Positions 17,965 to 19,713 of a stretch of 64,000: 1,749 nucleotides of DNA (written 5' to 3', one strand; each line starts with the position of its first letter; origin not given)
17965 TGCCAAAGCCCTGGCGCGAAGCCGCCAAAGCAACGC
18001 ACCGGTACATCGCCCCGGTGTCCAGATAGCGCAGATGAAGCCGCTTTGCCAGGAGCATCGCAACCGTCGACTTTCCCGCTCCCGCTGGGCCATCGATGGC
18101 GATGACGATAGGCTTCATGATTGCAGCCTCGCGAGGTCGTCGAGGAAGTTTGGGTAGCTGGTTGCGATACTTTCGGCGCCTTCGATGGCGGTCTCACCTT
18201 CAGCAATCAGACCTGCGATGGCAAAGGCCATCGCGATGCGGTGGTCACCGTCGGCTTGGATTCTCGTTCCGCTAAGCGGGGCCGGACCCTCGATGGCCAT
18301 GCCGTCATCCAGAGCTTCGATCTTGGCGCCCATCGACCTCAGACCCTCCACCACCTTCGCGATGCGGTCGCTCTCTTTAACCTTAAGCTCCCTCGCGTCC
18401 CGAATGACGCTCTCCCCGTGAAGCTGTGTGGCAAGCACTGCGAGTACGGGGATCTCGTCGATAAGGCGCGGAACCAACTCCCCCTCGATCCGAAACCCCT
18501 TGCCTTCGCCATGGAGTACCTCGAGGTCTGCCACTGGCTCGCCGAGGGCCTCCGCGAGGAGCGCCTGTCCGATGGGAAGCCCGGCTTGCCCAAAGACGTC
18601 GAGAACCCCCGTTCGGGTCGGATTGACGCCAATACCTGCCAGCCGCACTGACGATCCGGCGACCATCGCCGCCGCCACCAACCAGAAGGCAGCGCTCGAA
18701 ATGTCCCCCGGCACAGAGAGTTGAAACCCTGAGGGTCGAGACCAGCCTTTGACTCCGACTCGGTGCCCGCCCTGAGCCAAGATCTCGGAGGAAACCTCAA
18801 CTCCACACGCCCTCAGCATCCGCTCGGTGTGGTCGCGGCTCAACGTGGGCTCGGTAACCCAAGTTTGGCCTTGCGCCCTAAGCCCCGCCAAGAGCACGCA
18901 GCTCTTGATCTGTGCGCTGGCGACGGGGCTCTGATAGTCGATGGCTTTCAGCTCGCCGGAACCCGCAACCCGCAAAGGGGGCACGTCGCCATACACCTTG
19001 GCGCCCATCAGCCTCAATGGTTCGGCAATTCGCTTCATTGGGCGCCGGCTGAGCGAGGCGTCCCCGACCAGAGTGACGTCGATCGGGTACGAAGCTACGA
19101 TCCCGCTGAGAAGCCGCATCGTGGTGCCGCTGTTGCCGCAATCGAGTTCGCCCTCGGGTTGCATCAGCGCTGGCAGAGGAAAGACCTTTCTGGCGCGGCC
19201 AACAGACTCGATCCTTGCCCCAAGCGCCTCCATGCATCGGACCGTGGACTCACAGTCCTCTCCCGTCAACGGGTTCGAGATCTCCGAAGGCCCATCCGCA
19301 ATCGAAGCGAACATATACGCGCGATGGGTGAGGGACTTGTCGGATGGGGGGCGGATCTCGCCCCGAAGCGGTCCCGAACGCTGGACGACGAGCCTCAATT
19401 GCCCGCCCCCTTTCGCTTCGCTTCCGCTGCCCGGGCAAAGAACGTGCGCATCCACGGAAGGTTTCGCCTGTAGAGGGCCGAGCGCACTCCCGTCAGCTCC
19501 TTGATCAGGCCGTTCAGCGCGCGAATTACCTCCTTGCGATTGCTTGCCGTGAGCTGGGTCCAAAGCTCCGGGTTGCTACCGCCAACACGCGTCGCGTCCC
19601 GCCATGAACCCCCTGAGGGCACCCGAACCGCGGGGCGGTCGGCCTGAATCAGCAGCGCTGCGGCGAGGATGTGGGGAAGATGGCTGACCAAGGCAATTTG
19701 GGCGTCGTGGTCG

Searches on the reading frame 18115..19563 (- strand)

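Call 61: search_protein_families(library=pfam, proteins=[window:18115-19563:-], max_evalue=0.00001)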
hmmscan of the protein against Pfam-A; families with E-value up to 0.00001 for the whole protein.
window:18115-19563:- (482 aa): 1 family
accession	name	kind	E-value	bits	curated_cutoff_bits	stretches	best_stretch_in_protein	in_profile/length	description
PF00275.25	EPSP_synthase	-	3.1e-109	365.9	22.8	1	61-477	2-417/417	EPSP synthase (3-phosphoshikimate 1-carboxyvinyltransferase)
